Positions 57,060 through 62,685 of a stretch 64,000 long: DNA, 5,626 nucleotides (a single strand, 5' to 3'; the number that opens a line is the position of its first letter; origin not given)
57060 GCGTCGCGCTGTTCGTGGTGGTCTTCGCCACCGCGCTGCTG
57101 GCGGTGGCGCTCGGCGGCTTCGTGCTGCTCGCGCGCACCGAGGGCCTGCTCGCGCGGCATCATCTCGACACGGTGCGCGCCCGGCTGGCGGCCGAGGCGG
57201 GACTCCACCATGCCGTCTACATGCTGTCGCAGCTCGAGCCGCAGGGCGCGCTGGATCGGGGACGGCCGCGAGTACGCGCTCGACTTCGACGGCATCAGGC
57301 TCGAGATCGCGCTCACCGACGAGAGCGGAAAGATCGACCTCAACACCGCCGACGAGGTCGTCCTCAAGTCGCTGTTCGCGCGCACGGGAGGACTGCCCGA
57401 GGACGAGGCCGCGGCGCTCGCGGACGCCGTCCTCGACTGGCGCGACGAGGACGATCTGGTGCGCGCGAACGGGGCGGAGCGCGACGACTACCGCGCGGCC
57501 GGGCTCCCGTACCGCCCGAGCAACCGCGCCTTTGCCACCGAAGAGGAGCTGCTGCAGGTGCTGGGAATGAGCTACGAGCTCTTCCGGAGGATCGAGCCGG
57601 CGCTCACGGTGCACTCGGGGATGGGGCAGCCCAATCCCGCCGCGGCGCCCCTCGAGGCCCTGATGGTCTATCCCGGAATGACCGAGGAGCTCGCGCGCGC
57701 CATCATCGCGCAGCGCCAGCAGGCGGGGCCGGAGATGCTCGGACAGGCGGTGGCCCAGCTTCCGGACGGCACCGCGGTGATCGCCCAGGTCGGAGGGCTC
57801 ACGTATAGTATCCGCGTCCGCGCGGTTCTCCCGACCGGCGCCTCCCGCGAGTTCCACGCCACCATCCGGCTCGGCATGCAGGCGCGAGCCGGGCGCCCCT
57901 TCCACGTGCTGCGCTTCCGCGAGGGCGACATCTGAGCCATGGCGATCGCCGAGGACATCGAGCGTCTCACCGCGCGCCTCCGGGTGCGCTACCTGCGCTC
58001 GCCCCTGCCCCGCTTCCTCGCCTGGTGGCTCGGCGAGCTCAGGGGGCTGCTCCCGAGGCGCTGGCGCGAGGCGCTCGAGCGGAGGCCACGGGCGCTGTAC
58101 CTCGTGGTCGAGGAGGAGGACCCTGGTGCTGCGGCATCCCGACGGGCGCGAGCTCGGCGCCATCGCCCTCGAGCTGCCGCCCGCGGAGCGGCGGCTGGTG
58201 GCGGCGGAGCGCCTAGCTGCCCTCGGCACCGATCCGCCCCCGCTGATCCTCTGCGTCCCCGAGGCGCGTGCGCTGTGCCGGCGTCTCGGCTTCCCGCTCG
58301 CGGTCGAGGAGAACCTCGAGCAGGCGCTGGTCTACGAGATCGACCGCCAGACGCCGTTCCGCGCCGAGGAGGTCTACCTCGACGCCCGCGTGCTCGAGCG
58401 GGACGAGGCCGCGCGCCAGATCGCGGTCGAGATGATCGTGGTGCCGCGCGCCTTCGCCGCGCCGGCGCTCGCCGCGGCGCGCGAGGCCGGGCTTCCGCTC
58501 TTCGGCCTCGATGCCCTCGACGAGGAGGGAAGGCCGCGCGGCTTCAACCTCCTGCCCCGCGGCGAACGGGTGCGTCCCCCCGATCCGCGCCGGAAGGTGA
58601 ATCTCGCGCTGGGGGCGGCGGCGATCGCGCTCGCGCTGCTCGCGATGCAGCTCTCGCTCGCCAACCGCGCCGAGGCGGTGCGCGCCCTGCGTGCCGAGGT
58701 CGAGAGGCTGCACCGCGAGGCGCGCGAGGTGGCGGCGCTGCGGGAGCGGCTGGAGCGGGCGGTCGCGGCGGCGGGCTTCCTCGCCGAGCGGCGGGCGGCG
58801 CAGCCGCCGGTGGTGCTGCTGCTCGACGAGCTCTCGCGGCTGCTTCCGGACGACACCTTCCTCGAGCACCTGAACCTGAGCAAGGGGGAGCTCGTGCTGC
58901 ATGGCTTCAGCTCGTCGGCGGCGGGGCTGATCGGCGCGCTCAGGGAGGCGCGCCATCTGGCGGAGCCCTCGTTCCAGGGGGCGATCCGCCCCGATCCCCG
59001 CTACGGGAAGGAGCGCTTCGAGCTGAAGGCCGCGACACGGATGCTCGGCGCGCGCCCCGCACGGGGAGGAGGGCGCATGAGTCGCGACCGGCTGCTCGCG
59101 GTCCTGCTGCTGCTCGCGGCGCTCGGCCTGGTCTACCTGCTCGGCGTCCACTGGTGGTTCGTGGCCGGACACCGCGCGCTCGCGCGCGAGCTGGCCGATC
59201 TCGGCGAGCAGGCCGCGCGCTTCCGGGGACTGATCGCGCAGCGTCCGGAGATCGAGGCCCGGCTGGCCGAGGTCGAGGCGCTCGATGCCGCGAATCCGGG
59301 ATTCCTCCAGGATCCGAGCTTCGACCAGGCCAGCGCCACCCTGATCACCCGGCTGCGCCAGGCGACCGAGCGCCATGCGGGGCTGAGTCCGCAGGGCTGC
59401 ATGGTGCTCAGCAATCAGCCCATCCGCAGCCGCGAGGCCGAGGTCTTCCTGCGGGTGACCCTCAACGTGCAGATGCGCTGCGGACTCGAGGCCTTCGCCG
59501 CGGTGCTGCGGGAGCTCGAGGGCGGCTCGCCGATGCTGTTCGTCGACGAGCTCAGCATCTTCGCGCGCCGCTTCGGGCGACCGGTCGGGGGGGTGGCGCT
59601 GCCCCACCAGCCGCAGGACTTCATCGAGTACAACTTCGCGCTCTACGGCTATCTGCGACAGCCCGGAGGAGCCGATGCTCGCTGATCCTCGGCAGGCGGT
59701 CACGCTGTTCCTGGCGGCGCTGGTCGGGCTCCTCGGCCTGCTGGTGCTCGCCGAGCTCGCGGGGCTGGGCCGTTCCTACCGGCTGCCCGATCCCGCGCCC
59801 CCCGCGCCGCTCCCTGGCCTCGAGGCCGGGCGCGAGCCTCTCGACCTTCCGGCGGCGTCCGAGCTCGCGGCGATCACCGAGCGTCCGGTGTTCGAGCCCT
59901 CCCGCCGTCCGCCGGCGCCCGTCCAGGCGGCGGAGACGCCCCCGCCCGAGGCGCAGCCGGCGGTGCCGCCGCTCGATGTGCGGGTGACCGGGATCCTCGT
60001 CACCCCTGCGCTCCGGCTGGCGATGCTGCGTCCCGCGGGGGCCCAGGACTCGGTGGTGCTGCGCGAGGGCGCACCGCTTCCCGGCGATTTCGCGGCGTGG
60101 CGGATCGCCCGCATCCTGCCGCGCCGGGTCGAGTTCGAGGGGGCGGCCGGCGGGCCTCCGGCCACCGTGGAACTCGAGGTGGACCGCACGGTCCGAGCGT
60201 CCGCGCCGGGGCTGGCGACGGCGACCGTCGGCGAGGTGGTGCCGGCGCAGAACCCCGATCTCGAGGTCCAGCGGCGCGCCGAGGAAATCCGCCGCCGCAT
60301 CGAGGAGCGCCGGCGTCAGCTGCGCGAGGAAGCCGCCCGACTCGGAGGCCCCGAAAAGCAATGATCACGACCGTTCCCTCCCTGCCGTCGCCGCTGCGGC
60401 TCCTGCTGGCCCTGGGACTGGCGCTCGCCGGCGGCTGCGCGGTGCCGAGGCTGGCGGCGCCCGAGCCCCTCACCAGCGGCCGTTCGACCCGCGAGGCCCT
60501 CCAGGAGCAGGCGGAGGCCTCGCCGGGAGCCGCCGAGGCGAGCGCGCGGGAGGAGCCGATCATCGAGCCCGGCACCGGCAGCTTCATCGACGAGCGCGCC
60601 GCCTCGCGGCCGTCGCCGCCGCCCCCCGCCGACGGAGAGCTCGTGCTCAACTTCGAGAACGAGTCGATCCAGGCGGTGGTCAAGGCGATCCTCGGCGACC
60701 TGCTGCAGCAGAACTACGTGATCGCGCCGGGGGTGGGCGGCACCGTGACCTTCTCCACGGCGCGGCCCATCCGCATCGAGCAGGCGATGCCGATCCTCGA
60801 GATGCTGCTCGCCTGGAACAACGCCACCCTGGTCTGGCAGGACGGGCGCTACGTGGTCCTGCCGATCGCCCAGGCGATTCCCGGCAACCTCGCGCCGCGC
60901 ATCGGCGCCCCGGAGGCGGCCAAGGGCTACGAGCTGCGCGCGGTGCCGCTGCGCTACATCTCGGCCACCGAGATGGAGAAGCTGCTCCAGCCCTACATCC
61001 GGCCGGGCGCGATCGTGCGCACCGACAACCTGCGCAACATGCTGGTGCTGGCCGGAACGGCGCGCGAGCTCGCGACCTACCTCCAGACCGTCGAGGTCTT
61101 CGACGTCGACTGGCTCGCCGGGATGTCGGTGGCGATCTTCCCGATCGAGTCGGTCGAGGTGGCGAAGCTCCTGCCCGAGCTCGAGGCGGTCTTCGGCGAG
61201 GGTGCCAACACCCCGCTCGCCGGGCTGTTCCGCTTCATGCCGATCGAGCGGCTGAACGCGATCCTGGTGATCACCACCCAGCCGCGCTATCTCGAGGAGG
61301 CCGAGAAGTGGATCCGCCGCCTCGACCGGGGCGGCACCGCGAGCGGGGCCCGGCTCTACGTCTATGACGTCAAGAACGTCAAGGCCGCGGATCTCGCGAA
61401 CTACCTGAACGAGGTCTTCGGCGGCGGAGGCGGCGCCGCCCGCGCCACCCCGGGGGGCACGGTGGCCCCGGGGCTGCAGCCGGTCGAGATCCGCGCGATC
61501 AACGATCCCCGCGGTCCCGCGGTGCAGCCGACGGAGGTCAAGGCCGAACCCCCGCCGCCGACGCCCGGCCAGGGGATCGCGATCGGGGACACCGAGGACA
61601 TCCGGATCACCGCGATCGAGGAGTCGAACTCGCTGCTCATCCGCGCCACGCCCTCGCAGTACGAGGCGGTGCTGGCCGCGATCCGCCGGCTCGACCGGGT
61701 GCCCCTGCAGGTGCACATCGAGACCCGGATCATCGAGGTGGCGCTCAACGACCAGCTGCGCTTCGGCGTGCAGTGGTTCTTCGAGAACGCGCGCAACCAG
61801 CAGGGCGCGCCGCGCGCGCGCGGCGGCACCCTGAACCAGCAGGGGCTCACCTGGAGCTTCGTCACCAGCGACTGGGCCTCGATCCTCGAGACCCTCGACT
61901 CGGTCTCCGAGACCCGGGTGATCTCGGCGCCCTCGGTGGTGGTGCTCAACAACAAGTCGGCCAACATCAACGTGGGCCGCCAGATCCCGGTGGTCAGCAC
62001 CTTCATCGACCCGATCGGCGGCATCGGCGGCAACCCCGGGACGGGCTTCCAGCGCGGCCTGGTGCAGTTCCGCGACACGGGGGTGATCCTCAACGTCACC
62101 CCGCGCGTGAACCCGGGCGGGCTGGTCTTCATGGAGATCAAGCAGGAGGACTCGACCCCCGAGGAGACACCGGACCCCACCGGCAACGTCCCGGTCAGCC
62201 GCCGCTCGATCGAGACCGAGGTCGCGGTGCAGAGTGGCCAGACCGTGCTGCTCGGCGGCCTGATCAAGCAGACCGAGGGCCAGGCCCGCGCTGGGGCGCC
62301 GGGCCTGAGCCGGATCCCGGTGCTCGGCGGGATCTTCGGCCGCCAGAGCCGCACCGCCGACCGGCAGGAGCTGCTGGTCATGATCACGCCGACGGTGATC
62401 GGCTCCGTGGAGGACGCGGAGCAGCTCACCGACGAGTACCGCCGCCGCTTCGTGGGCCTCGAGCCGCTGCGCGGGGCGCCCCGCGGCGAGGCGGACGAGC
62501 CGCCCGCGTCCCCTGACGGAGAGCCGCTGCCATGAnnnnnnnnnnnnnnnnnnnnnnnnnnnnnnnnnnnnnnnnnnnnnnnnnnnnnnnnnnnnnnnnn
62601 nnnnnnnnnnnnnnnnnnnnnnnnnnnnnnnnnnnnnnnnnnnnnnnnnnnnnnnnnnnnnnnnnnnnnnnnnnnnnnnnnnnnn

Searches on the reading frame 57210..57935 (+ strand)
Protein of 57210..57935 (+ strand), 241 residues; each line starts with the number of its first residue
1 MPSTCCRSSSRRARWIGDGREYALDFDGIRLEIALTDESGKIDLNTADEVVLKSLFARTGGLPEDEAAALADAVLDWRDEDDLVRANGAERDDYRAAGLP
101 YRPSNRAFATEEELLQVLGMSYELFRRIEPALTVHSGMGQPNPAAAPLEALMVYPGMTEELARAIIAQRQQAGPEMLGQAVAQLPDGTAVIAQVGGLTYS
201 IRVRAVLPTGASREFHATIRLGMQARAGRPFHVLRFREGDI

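Call 40: search_protein_families(library=pfam, proteins=[window:57210-57935:+], max_evalue=0.01)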
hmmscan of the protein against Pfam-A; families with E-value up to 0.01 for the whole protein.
window:57210-57935:+ (241 aa): 3 families
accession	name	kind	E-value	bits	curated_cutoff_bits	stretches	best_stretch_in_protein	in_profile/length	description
PF21687.3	T2SSK_1st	-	1.1e-19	71.6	26.2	1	47-134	18-104/107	Type II secretion system (T2SS), protein K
PF12836.13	HHH_3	-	1.5e-09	38.3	27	0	146-174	11-39/65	Helix-hairpin-helix motif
PF03934.19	T2SSK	-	4.9e-06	27.3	24.2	0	153-184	14-45/63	Type II secretion system (T2SS), protein K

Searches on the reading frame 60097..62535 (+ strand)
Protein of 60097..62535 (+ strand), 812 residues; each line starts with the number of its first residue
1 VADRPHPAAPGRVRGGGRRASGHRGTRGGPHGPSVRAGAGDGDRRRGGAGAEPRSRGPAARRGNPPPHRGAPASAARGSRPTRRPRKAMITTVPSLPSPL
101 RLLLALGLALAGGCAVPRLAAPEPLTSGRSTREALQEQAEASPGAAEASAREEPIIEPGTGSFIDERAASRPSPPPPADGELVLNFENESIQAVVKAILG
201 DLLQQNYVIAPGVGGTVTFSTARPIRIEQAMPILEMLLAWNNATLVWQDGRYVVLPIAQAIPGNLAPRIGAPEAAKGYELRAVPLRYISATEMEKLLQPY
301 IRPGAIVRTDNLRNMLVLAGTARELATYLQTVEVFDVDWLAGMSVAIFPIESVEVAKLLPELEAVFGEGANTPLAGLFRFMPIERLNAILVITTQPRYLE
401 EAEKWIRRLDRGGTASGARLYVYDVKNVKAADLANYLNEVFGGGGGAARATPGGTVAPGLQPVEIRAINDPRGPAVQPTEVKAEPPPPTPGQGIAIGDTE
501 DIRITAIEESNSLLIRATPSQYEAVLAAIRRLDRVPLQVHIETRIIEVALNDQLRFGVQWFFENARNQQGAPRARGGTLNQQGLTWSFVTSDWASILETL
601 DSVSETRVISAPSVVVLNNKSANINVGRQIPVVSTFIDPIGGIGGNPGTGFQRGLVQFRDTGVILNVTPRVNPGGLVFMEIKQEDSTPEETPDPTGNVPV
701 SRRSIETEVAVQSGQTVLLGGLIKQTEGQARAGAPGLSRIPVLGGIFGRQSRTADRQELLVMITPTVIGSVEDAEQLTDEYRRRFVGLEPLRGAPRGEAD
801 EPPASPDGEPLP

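Call 8: search_protein_families(library=pfam, proteins=[window:60097-62535:+], max_evalue=1)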
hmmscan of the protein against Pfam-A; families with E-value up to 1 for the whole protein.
window:60097-62535:+ (812 aa): 3 families
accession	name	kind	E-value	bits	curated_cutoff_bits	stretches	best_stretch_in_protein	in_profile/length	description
PF00263.26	Secretin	-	1.1e-43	149.2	27.5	1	600-768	2-168/169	Bacterial type II and III secretion system protein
PF03958.22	Secretin_N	-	5.2e-34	116.7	28.2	3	422-537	3-68/69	Bacterial type II/III secretion system short domain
PF21305.2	type_II_gspD_N0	-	2.5e-09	37.3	27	1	184-249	1-65/71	GspD-like, N0 domain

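Call 9: search_protein_families(library=ncbifam, proteins=[window:60097-62535:+], max_evalue=1)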
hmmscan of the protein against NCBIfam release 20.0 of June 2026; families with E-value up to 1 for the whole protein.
window:60097-62535:+ (812 aa): 9 families
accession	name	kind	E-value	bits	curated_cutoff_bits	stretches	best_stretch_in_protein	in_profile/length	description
TIGR02517.1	type_II_gspD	equivalog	2.7e-137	458.8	351.35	1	184-778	1-600/600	type II secretion system secretin GspD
TIGR02515.1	IV_pilus_PilQ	subfamily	3.1e-45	154.9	284.35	2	597-768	265-427/428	type IV pilus secretin PilQ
TIGR02519.1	pilus_MshL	equivalog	1.5e-36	126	250.2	1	512-768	9-290/290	pilus (MSHA type) biogenesis protein MshL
TIGR02516.1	type_III_yscC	equivalog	2e-31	109.1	238.45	1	498-769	195-462/463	type III secretion system outer membrane ring subunit SctC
NF010083.0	PRK13568.1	equivalog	5.7e-25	88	554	2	504-768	154-417/419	DNA uptake porin HofQ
NF007851.2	PRK10560.1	exception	1.1e-19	70.6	598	1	655-768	294-409/412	DNA uptake porin HofQ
NF011873.0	PRK15346.1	equivalog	3.5e-18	65.6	524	1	505-753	239-479/499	EscC/YscC/HrcC family type III secretion system outer membrane ring protein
NF042912.1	Amuc_1098_fam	equivalog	1.3e-14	53.2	750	2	700-768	727-796/805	Amuc_1098 family type IV pilus outer membrane protein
TIGR02520.1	pilus_B_mal_scr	equivalog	7.7e-05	21.4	287.65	1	537-767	273-513/513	PilN family type IVB pilus formation outer membrane protein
